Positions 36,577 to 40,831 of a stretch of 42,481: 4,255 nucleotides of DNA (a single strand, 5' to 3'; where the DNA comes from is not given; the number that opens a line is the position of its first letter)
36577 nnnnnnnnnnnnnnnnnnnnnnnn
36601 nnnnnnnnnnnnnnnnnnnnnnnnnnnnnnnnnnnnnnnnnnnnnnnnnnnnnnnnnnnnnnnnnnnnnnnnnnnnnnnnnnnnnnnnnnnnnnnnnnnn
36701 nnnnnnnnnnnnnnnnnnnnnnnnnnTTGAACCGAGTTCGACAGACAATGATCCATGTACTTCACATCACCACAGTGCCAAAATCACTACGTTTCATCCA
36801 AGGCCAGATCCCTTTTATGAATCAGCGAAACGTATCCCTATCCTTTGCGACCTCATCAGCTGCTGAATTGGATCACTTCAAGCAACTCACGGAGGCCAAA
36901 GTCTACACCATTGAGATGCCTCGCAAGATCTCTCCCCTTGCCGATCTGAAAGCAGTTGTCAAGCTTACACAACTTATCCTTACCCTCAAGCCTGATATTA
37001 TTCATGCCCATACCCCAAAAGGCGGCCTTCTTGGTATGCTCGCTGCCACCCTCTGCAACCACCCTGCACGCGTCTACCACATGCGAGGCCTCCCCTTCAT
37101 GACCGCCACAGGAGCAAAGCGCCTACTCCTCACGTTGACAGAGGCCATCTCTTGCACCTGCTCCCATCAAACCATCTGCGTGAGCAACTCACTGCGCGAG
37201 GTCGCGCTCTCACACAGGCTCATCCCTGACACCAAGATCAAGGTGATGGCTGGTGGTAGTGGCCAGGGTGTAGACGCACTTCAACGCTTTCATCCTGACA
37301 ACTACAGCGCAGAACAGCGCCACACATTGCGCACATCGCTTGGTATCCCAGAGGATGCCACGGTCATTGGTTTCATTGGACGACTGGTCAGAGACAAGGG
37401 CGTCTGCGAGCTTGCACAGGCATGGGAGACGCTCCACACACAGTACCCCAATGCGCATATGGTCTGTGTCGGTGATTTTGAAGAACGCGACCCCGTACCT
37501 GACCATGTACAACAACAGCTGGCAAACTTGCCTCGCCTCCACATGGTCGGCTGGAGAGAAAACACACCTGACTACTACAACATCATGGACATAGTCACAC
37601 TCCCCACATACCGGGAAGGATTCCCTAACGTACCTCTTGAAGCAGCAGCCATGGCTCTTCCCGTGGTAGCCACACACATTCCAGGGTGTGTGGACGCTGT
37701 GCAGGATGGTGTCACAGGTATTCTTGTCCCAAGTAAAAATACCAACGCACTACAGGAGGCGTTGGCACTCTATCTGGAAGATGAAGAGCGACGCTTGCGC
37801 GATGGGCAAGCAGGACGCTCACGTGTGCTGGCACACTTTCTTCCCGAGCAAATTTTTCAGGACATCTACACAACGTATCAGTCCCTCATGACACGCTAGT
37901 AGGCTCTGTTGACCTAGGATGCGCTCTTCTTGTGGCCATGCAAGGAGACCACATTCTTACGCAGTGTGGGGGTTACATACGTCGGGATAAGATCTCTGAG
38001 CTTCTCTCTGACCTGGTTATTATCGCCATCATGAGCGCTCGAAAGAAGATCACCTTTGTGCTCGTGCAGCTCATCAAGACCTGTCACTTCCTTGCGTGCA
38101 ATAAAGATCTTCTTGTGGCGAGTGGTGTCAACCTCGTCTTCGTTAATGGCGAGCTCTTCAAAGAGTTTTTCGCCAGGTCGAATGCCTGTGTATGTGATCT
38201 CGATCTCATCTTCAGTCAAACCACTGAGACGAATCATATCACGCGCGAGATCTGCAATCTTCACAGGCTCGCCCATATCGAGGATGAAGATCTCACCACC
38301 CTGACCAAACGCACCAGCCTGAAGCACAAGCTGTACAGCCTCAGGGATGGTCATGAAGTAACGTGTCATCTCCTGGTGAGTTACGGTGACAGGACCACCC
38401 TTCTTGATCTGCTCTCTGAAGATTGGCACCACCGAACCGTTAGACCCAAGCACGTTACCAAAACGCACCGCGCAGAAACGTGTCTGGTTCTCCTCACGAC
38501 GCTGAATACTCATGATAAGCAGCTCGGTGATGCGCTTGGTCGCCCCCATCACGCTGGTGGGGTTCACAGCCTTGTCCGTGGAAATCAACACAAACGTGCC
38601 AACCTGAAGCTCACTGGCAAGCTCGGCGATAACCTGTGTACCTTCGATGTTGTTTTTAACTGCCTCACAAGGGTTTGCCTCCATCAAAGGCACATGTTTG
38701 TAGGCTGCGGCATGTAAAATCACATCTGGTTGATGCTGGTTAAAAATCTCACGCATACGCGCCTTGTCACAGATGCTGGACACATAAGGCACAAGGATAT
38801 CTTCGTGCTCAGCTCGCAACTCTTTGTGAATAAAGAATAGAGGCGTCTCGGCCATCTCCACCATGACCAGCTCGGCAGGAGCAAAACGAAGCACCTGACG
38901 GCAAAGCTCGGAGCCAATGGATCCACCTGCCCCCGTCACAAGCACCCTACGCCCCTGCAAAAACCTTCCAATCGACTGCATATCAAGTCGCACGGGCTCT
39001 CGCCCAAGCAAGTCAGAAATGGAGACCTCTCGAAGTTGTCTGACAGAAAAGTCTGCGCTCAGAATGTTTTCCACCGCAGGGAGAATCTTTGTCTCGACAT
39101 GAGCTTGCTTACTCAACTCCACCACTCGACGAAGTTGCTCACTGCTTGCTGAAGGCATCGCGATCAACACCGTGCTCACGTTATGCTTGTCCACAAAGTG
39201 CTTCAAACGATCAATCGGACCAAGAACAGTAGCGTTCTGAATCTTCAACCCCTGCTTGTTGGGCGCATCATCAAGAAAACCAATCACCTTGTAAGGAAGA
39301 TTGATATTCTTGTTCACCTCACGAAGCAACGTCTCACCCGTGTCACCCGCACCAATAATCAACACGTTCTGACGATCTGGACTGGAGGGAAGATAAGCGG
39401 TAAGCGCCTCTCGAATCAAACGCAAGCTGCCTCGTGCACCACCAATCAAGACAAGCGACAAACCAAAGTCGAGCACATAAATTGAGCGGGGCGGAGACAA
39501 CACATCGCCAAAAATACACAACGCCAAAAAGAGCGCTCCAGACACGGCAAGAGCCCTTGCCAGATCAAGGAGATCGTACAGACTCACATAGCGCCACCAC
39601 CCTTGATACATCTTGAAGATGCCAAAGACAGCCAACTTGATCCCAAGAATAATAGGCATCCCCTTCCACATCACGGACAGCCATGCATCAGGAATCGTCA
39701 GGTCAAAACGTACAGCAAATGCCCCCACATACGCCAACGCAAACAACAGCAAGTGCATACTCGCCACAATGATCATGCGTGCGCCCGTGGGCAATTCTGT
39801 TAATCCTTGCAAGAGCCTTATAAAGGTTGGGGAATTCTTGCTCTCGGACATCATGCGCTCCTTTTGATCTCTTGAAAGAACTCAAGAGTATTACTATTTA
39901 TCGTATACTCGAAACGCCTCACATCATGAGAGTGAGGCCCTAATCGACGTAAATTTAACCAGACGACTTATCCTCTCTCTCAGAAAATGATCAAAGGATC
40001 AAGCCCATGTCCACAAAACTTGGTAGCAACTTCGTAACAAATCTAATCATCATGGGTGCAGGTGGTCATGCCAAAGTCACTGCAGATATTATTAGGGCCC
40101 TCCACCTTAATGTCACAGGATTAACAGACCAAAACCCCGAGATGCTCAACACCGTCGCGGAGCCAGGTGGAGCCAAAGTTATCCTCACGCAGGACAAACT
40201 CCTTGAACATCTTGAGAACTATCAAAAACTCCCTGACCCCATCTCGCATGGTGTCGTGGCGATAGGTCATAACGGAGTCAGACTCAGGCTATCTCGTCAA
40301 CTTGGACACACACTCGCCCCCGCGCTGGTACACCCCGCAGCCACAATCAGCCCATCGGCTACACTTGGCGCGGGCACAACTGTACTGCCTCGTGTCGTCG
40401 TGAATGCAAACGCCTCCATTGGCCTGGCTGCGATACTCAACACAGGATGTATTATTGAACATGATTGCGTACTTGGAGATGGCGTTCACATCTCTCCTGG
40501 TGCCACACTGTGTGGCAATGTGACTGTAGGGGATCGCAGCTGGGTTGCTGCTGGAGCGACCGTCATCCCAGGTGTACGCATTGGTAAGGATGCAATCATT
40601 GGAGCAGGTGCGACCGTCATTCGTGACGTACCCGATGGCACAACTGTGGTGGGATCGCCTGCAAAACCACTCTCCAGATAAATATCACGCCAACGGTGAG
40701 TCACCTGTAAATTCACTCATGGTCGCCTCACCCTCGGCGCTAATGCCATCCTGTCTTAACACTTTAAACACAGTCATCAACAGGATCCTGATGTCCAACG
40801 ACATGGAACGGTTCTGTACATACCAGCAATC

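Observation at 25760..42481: Mosaic glycan locus combining a bacillosamine-type pathway with rhamnose and a Wzy_C/ligase-like protein: possible general protein O-glycosylation system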

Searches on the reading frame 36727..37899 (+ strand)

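Call 5: search_protein_families(library=pfam, proteins=[window:36727-37899:+])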
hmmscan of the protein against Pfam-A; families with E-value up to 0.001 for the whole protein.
window:36727-37899:+ (390 aa): 6 families
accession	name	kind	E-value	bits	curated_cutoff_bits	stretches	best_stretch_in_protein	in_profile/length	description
PF13692.12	Glyco_trans_1_4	-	1.1e-32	113.7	27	1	212-352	2-142/142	Glycosyl transferases group 1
PF00534.26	Glycos_transf_1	-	3.9e-32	111.6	26.4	1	199-365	3-171/172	Glycosyl transferases group 1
PF13477.12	Glyco_trans_4_2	-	7.8e-12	46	23.4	1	30-141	19-127/139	Glycosyl transferase 4-like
PF13579.12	Glyco_trans_4_4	-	1.6e-11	45.2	29.7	1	56-175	39-156/158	Glycosyl transferase 4-like domain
PF13439.12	Glyco_transf_4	-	1.7e-11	44.9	28.5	1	54-174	38-162/170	Glycosyltransferase Family 4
PF13524.12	Glyco_trans_1_2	-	2.6e-06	27.9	25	1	279-380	39-142/144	Glycosyl transferase-like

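Call 16: search_protein_families(library=ncbifam, proteins=[window:36727-37899:+], max_evalue=0.001)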
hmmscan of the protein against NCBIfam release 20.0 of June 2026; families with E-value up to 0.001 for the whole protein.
window:36727-37899:+ (390 aa): 31 families (the best 25 are shown)
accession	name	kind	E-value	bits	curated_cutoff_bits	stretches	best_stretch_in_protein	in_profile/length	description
TIGR03088.1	stp2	hypoth_equivalog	1.5e-38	132.8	409.05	1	52-386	47-372/374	TIGR03088 family PEP-CTERM/XrtA system glycosyltransferase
NF047684.1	TeichurnBiosyTuaC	equivalog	3.1e-28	98.8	550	1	86-387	106-389/391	teichuronic acid biosynthesis protein TuaC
TIGR04063.1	stp3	hypoth_equivalog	2.4e-25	89.3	442.05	1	67-369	70-377/397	TIGR04063 family PEP-CTERM/XrtA system glycosyltransferase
TIGR02149.1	glgA_Coryne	subfamily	1.7e-23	83.4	302.4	1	88-387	83-390/391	glycogen synthase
TIGR03449.1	mycothiol_MshA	equivalog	1.7e-21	76.6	462.5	1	181-385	196-401/406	D-inositol-3-phosphate glycosyltransferase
TIGR03999.1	thiol_BshA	equivalog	6.1e-21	74.8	273.7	1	61-388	57-374/375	N-acetyl-alpha-D-glucosaminyl L-malate synthase BshA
TIGR04157.1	glyco_rSAM_CFB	subfamily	1.7e-19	70.1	400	1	143-344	167-358/406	TIGR04157 family glycosyltransferase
NF041876.1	EPS_EpsE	equivalog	6e-18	65.3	400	1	216-371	219-380/389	exopolysaccharide biosynthesis GT4 family glycosyltransferase EpsE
NF012028.0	PRK15484.1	subfamily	2.8e-17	62.9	618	1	188-379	170-370/380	lipopolysaccharide N-acetylglucosaminyltransferase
NF038298.1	EPS_HpsO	equivalog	1.6e-15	56.8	575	1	193-387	183-387/388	hormogonium polysaccharide biosynthesis glycosyltransferase HpsO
NF038229.1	Glyco4_Geo_Pelo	equivalog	4.3e-15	55.6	400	1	224-388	174-337/338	GPMC system family 4 glycosyltransferase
NF053787.1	GlcN_PG_synth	equivalog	5.1e-15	55.2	480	1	181-388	172-360/361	N-acetylglucosaminyl phosphatidylglycerol synthase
NF049988.1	MGlcDAGSynMgs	equivalog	1.5e-14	54.2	400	1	62-353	54-354/398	alpha-monoglucosyldiacylglycerol synthase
NF011726.0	PRK15179.1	equivalog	8.3e-14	50.8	733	1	75-348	387-655/694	Vi polysaccharide biosynthesis protein TviE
NF038295.1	EPS_HpsP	equivalog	5.4e-12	45.4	550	1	195-387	191-387/388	hormogonium polysaccharide biosynthesis glycosyltransferase HpsP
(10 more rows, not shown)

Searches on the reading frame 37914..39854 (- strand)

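Call 5: search_protein_families(library=pfam, proteins=[window:37914-39854:-])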
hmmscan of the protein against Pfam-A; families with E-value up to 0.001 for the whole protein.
window:37914-39854:- (646 aa): 9 families
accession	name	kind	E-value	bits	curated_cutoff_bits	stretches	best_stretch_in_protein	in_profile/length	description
PF02719.21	Polysacc_synt_2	-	1.6e-122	408.7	20.2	1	304-587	1-292/293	Polysaccharide biosynthesis protein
PF01370.27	Epimerase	-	1.8e-22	80.3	20.9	1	304-521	1-235/240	NAD dependent epimerase/dehydratase family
PF13727.12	CoA_binding_3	-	7.4e-16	59.1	25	1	81-259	4-175/175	CoA-binding domain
PF04321.23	RmlD_sub_bind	-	1.1e-14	54.6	27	1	303-493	2-177/287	RmlD substrate binding domain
PF16363.11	GDP_Man_Dehyd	-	5.1e-13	49.6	27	1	305-427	1-130/332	GDP-mannose 4,6 dehydratase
PF01073.25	3Beta_HSD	-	5.5e-09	35.9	22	1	305-434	1-124/280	3-beta hydroxysteroid dehydrogenase/isomerase family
PF07993.18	NAD_binding_4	-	0.00012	21.8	20.1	0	374-442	87-152/258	Male sterility protein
PF02629.25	CoA_binding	-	0.00014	23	22.3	1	162-238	4-76/97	CoA binding domain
PF17836.7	PglD_N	-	0.00028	21.8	23.4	0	163-232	1-64/78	PglD N-terminal domain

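Call 16: search_protein_families(library=ncbifam, proteins=[window:37914-39854:-], max_evalue=0.001)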
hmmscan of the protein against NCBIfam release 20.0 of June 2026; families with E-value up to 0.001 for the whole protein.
window:37914-39854:- (646 aa): 36 families (the best 25 are shown)
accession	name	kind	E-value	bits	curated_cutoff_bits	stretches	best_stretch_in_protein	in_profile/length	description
TIGR03589.1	PseB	equivalog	2.5e-59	200.9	407.75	1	299-595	2-288/324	UDP-N-acetylglucosamine 4,6-dehydratase (inverting)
TIGR04130.1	FnlA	equivalog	1.9e-43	148.6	730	1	301-576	4-272/337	UDP-N-acetylglucosamine 4,6-dehydratase/5-epimerase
TIGR03025.1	EPS_sugtrans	subfamily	3.4e-25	89.2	295.55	1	36-281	5-244/445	exopolysaccharide biosynthesis polyprenyl glycosylphosphotransferase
TIGR03023.1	WcaJ_sugtrans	equivalog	1.4e-23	83.9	410.75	1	35-280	4-248/453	undecaprenyl-phosphate glucose phosphotransferase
TIGR01179.1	galE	equivalog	1.2e-15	57.2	262.3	1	303-472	1-180/332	UDP-glucose 4-epimerase GalE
TIGR03022.1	WbaP_sugtrans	subfamily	1.6e-14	54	403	1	33-278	6-242/456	undecaprenyl-phosphate galactose phosphotransferase WbaP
TIGR01214.1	rmlD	equivalog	9.5e-14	51.2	224.05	1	303-449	1-137/285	dTDP-4-dehydrorhamnose reductase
TIGR01181.1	dTDP_gluc_dehyt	equivalog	7e-13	48.3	365.1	1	303-429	1-128/321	dTDP-glucose 4,6-dehydratase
NF007582.0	PRK10217.1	equivalog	2.6e-11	43.2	698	1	302-413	2-112/355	dTDP-glucose 4,6-dehydratase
NF007490.0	PRK10084.1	subfamily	2.9e-11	43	649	1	303-415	2-113/361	dTDP-glucose 4,6-dehydratase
TIGR02622.1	CDP_4_6_dhtase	equivalog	7.6e-11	41.7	278.45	1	298-431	1-134/352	CDP-glucose 4,6-dehydratase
NF007956.0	PRK10675.1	subfamily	2.6e-09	36.7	394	1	303-426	2-124/338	UDP-glucose 4-epimerase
TIGR04180.1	EDH_00030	hypoth_equivalog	2.5e-08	33.4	475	1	304-428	1-123/297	NAD-dependent 4,6-dehydratase LegB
NF003995.0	PRK05472.2-4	subfamily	8.9e-08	31.9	126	1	160-241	82-161/213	redox-sensing transcriptional repressor Rex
NF003990.0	PRK05472.1-4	equivalog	2.5e-07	30.5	233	1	162-242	85-163/214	redox-sensing transcriptional repressor Rex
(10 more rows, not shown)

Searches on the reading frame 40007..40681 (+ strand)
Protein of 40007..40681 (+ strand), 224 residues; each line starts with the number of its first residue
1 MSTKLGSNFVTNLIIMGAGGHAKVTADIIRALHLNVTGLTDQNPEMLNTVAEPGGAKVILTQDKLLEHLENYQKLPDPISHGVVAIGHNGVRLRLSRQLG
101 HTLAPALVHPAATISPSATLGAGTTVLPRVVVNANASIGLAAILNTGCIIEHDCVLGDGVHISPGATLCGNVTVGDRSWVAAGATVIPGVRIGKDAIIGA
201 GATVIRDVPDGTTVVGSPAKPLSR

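Call 5: search_protein_families(library=pfam, proteins=[window:40007-40681:+])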
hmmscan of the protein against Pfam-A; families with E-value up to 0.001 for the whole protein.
window:40007-40681:+ (224 aa): 4 families
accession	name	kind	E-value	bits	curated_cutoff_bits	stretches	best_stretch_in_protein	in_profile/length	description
PF00132.30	Hexapep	-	4.3e-18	64.6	27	2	171-205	1-35/36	Bacterial transferase hexapeptide (six repeats)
PF17836.7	PglD_N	-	3.3e-13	50.4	23.4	1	12-99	1-78/78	PglD N-terminal domain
PF25084.1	LbH_EIF2B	-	4.1e-06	27.2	54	1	118-204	10-99/105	EIF2B subunit epsilon LbH domain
PF14602.12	Hexapep_2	-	0.00011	22.3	27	1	172-204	2-32/34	Hexapeptide repeat of succinyl-transferase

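Call 16: search_protein_families(library=ncbifam, proteins=[window:40007-40681:+], max_evalue=0.001)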
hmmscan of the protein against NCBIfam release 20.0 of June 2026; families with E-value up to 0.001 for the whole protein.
window:40007-40681:+ (224 aa): 46 families (the best 25 are shown)
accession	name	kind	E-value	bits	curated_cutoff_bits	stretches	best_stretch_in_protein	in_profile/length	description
TIGR03570.1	NeuD_NnaD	subfamily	7.2e-61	205.3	160.8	1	12-220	1-202/202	NeuD/PglB/VioB family sugar acetyltransferase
NF002060.0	PRK00892.1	subfamily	1.7e-18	66.9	207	2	104-186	100-182/345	UDP-3-O-(3-hydroxymyristoyl)glucosamine N-acyltransferase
NF003657.0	PRK05289.1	equivalog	8.6e-17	61.1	226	1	137-221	108-192/264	acyl-ACP--UDP-N-acetylglucosamine O-acyltransferase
TIGR01853.1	lipid_A_lpxD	equivalog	3.7e-16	59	242.5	1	105-186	92-173/325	UDP-3-O-(3-hydroxymyristoyl)glucosamine N-acyltransferase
TIGR03532.1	DapD_Ac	equivalog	1.5e-15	57.4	231.75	1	106-221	87-210/231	2,3,4,5-tetrahydropyridine-2,6-dicarboxylate N-acetyltransferase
TIGR01852.1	lipid_A_lpxA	equivalog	2.3e-14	53.3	231.05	1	137-220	103-186/254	acyl-ACP--UDP-N-acetylglucosamine O-acyltransferase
TIGR01172.1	cysE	equivalog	1.3e-12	48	210.65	1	146-220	80-162/162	serine O-acetyltransferase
NF041874.1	EPS_EpsC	equivalog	1.3e-12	47.7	150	1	147-222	81-164/168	serine O-acetyltransferase EpsC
NF007797.0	PRK10502.1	subfamily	2.3e-12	47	192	1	148-222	99-176/183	WcaF family extracellular polysaccharide biosynthesis acetyltransferase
NF058585.1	HptprglPActTf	PfamEq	7.9e-11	41.8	300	1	170-221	105-156/172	heptaprenylglyceryl phosphate O-acetyltransferase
NF038307.1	EPS_acetyl_HpsU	equivalog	8.4e-11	41.8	305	1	144-222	94-175/178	hormogonium polysaccharide biosynthesis acetyltransferase HpsU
NF010935.0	PRK14355.1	equivalog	1.7e-10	40.1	718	1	91-170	242-320/459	bifunctional UDP-N-acetylglucosamine diphosphorylase/glucosamine-1-phosphate N-acetyltransferase GlmU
TIGR03308.1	phn_thr-fam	hypoth_equivalog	2.2e-10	40.7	201.65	1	171-223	108-160/204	phosphonate metabolim protein, transferase hexapeptide repeat family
NF007240.0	PRK09677.1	equivalog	4.1e-10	39.5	243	1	171-220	130-179/192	putative lipopolysaccharide biosynthesis O-acetyl transferase WbbJ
NF007499.0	PRK10092.1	equivalog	1.1e-09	38.3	314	1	142-221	100-179/183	maltose O-acetyltransferase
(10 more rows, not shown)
